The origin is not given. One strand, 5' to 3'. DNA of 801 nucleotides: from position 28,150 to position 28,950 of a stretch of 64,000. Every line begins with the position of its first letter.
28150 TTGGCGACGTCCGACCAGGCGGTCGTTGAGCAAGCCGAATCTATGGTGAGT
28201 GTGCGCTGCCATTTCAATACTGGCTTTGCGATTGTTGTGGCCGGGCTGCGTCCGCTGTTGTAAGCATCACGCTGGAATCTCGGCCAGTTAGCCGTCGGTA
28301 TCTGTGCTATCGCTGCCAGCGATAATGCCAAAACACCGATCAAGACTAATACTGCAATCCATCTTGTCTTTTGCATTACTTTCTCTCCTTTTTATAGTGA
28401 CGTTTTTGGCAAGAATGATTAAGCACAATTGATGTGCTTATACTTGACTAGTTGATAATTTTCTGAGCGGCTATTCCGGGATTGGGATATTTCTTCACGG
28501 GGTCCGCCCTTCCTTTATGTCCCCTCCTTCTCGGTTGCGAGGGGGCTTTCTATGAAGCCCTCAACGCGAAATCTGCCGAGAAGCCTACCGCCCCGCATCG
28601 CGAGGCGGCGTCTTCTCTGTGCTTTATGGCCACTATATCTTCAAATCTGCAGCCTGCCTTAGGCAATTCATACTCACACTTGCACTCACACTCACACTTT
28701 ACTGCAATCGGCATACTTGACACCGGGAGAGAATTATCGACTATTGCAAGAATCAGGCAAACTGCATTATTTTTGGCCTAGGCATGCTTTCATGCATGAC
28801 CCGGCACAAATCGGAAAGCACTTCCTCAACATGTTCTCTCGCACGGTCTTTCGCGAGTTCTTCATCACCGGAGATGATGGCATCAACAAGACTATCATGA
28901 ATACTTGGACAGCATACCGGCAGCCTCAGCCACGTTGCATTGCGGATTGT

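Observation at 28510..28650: Conserved structured 5' leader with compensatory base changes upstream of all five paralogs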

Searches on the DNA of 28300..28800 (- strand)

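Call 12: search_rna_families(source=window, start=28300, end=28800, threshold=evalue, max_evalue=10, show_alignments=2)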
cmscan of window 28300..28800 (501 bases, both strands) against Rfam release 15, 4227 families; matches with E-value up to 10: 3.
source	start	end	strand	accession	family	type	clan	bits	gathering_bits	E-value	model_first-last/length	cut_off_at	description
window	28422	28437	+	RF00158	SNORD82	Gene; snRNA; snoRNA; CD-box;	-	14.7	43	5.7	1-70/70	no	Small nucleolar RNA SNORD82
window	28526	28615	+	RF02552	RcsR1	Gene; sRNA;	-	13.3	60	5.4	1-96/96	no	RcsR1 sRNA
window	28460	28800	+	RF02042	HOTTIP_3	Gene; lncRNA;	-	6.4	50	3.6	1-353/353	no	HOXA transcript at the distal tip, conserved region 3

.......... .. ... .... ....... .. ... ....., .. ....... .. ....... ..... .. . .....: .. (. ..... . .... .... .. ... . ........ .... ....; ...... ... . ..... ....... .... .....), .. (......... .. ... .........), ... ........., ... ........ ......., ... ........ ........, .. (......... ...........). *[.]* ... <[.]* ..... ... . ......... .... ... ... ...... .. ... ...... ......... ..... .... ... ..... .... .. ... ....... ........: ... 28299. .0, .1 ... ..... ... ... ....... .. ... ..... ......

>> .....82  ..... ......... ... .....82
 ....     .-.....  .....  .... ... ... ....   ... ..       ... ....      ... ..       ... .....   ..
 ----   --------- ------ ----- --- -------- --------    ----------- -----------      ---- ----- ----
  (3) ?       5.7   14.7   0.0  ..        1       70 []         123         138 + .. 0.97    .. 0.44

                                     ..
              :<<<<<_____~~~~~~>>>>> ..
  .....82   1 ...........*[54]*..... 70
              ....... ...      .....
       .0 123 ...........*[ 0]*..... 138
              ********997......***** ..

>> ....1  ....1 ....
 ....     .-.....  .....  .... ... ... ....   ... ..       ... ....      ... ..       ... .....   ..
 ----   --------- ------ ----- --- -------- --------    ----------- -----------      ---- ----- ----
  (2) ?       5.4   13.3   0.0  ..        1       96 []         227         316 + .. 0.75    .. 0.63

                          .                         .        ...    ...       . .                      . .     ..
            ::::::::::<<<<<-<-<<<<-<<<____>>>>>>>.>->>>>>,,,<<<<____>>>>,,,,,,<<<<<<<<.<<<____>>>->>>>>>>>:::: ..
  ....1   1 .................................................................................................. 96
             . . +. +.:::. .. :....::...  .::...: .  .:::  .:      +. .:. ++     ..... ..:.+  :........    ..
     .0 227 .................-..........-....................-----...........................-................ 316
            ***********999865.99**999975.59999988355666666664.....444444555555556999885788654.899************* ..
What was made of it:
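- On Any Rfam 15 family: The P1 leader at E<=10 gives only noise (call 12).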

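Call 33: build_rna_model(alignment_id=A5)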
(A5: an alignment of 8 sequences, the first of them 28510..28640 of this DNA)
Model R1 built from alignment A5 (8 sequences, 139 columns); structure: RNAalifold consensus.
model positions 112; base pairs 26; branch points 1; effective number of sequences 2.67; information 0.59 bits per position. Calibrated on 0.2 Mb of random sequence (short: E-values are rough).
structure used (alignment columns):
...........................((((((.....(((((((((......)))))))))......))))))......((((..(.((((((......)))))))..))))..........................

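Call 34: search_with_rna_model(model_id=R1, sources=[window, L001, L002, L003, L004], max_evalue=10, show_alignments=0)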
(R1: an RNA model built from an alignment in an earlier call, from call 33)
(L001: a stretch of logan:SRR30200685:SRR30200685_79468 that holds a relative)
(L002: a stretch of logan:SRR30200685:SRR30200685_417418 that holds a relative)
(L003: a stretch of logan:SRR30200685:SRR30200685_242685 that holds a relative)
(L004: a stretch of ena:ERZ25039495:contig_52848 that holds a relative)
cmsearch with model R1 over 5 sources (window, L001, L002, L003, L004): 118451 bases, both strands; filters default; matches with E-value up to 10: 18.
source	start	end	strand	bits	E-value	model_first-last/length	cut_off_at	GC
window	33452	33562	-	104.8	3.6e-29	1-112/112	no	0.53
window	37903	38015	-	98.4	3e-27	1-112/112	no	0.51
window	28523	28638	-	97.7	4.9e-27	1-112/112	no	0.59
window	42257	42366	-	95.1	2.9e-26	1-112/112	no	0.55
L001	5978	6093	+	88.9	2e-24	1-112/112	no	0.47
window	46395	46510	-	87.5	5.2e-24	1-112/112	no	0.57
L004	9751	9867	+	80.9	4.8e-22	1-112/112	no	0.68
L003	1084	1189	+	61.7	2.4e-16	1-112/112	no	0.41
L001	10258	10353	+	33.8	4.8e-08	1-112/112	no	0.45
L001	5967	6053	-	16.4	0.0076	1-112/112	no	0.47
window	38142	38219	-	16.2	0.0082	1-112/112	no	0.6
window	42315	42349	+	14.6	0.025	22-58/112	no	0.63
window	46450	46486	+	14.3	0.03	22-58/112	no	0.68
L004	9746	9832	-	12.2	0.13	1-112/112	no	0.71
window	38162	38194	+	10.5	0.41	23-57/112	no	0.67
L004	1438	1470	-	8.3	1.9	1-112/112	no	0.64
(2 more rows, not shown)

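Call 40: search_with_rna_model(model_id=R1, sources=[L005, L006, L007], max_evalue=10, show_alignments=4)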
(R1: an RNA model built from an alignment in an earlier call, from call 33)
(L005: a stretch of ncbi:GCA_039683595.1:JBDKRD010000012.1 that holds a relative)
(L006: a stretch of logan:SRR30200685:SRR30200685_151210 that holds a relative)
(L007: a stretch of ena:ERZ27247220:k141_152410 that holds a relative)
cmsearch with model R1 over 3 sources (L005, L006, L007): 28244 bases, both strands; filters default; matches with E-value up to 10: 5.
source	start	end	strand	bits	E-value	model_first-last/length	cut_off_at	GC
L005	9759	9873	+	65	6.2e-18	1-112/112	no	0.56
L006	2860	2963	+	47.1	1.3e-12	1-112/112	no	0.41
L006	7171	7289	+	35.1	4.7e-09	1-112/112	no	0.39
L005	4138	4245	+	7.5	0.76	1-112/112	no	0.52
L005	5122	5137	-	4.4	6.4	76-91/112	no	0.56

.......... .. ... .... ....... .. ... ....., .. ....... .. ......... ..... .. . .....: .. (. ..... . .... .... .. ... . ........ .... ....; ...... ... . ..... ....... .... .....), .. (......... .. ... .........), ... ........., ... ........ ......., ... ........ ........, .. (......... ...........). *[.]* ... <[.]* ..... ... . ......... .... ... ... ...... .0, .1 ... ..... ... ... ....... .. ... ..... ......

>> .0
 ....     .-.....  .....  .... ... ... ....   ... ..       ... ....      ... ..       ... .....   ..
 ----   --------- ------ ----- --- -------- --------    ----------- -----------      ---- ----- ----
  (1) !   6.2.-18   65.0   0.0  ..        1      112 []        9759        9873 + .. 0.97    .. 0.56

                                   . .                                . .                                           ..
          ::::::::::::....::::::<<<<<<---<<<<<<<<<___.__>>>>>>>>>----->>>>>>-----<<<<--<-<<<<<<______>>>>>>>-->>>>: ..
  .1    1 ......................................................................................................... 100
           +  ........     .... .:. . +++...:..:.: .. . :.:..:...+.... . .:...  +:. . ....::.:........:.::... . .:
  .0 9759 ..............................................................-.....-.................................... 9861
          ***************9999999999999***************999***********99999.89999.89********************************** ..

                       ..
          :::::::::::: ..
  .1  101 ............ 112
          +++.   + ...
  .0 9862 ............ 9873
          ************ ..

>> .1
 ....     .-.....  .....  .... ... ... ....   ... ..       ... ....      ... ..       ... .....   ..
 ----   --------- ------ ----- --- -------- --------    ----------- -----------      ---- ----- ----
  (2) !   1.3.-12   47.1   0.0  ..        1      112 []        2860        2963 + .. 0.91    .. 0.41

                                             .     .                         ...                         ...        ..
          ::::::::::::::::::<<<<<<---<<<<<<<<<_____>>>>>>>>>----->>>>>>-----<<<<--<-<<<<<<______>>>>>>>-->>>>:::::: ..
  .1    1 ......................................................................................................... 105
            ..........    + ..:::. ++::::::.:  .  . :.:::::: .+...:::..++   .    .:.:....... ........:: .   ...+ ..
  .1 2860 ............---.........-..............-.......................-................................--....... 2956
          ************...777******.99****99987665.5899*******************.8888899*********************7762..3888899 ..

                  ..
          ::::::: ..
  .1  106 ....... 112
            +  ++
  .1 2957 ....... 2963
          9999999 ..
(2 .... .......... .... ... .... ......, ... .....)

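Call 42: search_with_rna_model(model_id=R1, sources=[L008, L009, L010, L011, L012, L013, L014, L015, L016, L017, L018, L019, L020, L021, L022, L023, L024, L025, L026, L027, L028, L029, L030, L031, L032, L033, L034, L035, L036, L037, L038, L039, L040, L041, L042, L043, L044, L045, L046, L047, L048, L049, L050, L051, L052, L053, L054, L055, L056, L057, L058, L059, L060, L061, L062, L063, L064, L065], max_evalue=1)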
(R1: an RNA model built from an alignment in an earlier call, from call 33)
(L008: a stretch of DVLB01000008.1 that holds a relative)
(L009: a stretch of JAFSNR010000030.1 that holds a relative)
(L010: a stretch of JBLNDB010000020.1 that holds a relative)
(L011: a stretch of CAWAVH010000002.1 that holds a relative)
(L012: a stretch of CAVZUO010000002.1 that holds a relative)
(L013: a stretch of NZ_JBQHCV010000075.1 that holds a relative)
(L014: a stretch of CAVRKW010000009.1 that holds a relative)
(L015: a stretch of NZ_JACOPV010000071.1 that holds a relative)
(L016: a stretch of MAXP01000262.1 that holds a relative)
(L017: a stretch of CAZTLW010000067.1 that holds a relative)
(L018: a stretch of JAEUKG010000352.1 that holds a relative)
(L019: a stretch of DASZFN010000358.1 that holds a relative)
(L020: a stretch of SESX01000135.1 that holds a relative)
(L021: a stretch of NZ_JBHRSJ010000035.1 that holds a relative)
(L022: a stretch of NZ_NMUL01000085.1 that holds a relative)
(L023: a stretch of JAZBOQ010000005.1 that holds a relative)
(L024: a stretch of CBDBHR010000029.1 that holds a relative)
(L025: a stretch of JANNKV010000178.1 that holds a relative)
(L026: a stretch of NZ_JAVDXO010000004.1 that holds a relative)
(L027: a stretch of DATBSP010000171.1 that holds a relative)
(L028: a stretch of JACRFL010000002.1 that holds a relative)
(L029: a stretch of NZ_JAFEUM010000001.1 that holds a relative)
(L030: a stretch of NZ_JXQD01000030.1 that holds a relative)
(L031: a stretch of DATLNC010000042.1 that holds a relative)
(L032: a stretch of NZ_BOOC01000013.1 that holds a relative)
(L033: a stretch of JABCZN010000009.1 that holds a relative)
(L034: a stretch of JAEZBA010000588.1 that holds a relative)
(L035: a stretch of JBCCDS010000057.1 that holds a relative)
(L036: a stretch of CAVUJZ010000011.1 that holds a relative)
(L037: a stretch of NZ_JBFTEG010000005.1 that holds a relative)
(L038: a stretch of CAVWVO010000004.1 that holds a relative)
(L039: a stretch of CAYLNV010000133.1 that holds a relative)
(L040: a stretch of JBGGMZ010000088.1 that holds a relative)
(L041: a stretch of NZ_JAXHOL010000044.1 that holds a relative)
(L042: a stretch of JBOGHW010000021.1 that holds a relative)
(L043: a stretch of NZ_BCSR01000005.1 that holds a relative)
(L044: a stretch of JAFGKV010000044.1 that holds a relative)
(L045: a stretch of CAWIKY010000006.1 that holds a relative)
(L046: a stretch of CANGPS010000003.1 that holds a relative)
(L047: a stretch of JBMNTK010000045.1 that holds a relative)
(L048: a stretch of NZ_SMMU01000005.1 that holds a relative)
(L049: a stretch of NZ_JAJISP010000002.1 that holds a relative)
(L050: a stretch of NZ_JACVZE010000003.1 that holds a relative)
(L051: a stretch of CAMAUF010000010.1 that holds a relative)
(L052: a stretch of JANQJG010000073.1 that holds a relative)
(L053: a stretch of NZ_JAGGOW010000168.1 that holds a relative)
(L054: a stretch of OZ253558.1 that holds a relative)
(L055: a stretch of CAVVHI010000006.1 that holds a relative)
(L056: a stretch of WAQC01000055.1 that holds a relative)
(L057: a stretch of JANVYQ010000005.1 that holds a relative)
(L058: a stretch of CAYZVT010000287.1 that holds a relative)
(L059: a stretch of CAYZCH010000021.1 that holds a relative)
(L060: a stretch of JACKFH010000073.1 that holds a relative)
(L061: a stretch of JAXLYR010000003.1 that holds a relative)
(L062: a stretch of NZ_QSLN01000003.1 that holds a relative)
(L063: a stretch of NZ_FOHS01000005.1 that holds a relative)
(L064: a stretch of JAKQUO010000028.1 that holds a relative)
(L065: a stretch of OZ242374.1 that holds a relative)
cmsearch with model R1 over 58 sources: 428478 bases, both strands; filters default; matches with E-value up to 1: 4.
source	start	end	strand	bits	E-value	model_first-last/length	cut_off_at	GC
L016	1081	1209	+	14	0.14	1-112/112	no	0.5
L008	1106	1264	+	13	0.27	1-112/112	no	0.67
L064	207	278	-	11.7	0.66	1-112/112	no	0.76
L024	2288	2404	+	11.2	0.93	1-112/112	no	0.61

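Call 45: search_with_rna_model(model_id=R1, sources=[L066, L067, L068, L069, L070, L071, L072, L073, L074, L075, L076, L077, L078, L079, L080, L081, L082, L083, L084, L085, L086, L087, L088, L089, L090, L091, L092, L093, L094, L095, L096, L097, L098, L099, L100, L101, L102, L103, L104, L105, L106, L107, L108, L109, L110, L111, L112, L113, L114, L115, L116, L117, L118, L119, L120, L121, L122, L123, L124, L125, L126, L127, L128, L129, L130, L131, L132, L133, L134, L135, L136, L137, L138, L139, L140, L141, L142, L143, L144, L145], max_evalue=1)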
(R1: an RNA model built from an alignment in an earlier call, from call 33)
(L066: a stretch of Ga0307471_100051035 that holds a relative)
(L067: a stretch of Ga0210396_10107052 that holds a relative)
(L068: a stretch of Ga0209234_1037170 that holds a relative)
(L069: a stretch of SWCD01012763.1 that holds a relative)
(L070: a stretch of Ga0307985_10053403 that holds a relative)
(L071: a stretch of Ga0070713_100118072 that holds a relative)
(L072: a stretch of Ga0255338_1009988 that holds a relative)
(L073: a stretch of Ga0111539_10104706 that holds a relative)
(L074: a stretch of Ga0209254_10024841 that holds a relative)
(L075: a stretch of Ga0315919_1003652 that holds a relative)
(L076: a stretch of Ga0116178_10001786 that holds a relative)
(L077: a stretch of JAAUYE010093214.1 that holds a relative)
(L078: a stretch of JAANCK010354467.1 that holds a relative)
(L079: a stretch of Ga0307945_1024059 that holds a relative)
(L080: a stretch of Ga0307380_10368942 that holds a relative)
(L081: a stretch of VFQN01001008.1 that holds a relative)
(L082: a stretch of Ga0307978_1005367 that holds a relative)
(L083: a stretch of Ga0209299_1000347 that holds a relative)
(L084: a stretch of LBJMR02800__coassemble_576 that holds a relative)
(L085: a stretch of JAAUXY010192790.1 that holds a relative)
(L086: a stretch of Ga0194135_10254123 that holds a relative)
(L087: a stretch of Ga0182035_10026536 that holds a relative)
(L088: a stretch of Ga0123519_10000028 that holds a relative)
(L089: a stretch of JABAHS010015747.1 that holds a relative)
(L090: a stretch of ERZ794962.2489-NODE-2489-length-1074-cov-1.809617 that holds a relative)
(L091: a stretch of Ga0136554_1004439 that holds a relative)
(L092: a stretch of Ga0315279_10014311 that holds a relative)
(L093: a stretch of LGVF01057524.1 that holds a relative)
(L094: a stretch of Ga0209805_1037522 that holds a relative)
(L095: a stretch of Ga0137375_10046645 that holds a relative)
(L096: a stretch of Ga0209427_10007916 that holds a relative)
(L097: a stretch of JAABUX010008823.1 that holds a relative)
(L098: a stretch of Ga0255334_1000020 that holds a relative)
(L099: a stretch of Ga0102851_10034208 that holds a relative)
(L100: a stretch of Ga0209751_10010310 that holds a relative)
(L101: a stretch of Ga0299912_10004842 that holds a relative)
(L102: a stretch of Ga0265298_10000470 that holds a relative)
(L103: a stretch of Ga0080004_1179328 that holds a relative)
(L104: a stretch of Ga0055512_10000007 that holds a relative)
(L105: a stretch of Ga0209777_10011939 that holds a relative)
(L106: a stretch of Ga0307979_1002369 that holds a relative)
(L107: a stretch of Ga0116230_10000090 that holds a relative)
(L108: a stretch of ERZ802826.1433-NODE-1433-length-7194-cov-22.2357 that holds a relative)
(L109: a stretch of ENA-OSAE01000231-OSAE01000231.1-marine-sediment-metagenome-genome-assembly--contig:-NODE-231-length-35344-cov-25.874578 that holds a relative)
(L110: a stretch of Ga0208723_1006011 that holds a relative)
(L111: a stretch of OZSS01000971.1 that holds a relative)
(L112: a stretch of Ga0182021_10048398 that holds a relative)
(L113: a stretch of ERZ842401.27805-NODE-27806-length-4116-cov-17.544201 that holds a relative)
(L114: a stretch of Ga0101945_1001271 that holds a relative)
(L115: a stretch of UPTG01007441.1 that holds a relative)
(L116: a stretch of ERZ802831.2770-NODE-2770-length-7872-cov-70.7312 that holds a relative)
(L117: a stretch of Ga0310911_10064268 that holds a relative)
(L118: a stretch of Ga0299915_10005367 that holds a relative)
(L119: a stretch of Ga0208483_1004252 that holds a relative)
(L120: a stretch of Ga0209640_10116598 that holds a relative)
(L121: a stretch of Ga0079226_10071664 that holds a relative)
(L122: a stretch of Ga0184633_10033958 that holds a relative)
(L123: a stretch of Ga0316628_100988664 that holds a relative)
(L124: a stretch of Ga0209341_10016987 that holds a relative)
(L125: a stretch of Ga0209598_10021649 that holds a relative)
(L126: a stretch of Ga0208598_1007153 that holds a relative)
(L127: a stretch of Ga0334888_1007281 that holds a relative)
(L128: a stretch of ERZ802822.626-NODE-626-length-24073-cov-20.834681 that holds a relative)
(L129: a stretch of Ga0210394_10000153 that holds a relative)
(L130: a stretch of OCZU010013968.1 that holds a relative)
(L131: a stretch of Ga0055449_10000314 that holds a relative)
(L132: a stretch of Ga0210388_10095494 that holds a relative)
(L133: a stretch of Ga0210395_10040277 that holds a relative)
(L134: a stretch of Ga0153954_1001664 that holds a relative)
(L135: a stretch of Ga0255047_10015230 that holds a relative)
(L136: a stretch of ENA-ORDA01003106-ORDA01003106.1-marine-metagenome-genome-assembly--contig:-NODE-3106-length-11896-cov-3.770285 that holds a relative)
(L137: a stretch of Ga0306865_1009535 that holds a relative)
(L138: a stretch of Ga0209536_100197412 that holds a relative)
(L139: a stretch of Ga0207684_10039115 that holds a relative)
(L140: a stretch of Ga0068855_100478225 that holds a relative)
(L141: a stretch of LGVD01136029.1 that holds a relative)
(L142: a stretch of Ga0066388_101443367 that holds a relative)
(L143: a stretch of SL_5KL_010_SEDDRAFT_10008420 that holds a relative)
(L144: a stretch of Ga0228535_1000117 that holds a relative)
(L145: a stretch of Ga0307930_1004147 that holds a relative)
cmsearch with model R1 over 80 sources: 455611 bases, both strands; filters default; matches with E-value up to 1: 7.
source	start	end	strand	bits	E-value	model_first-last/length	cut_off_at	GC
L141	1145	1276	+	19.7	0.0029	1-112/112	no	0.51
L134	2126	2253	-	14.6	0.098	1-112/112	no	0.72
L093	1081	1209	+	14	0.15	1-112/112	no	0.5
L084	3857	4015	+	13.2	0.25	1-112/112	no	0.67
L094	882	1005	+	12.2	0.5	1-112/112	no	0.7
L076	4703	4774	+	11.7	0.7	1-112/112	no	0.76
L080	597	671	+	11.6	0.76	1-112/112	no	0.65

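Call 47: search_with_rna_model(model_id=R1, sources=[window, L001, L003, L004, L005, L006], max_evalue=0.000001, make_alignment=true)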
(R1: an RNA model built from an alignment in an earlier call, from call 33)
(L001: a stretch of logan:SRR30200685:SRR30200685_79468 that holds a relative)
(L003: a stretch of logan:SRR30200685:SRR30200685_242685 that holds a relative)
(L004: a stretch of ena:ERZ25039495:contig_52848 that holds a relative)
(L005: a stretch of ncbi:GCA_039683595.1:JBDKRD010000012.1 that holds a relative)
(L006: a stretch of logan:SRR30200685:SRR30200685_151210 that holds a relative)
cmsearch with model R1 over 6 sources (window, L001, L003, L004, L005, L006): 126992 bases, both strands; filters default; matches with E-value up to 0.000001: 12.
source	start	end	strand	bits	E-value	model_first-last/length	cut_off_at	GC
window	33452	33562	-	104.8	3.8e-29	1-112/112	no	0.53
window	37903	38015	-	98.4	3.2e-27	1-112/112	no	0.51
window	28523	28638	-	97.7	5.3e-27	1-112/112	no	0.59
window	42257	42366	-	95.1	3.1e-26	1-112/112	no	0.55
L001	5978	6093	+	88.9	2.2e-24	1-112/112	no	0.47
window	46395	46510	-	87.5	5.6e-24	1-112/112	no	0.57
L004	9751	9867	+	80.9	5.2e-22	1-112/112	no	0.68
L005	9759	9873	+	65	2.8e-17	1-112/112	no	0.56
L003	1084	1189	+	61.7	2.6e-16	1-112/112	no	0.41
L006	2860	2963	+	47.1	5.8e-12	1-112/112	no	0.41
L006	7171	7289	+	35.1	2.1e-08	1-112/112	no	0.39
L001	10258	10353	+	33.8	5.2e-08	1-112/112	no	0.45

Alignment A7: 12 matches aligned to the model, 142 columns, each read 5' to 3' on its own strand. Consensus structure (alignment columns), stored with it:
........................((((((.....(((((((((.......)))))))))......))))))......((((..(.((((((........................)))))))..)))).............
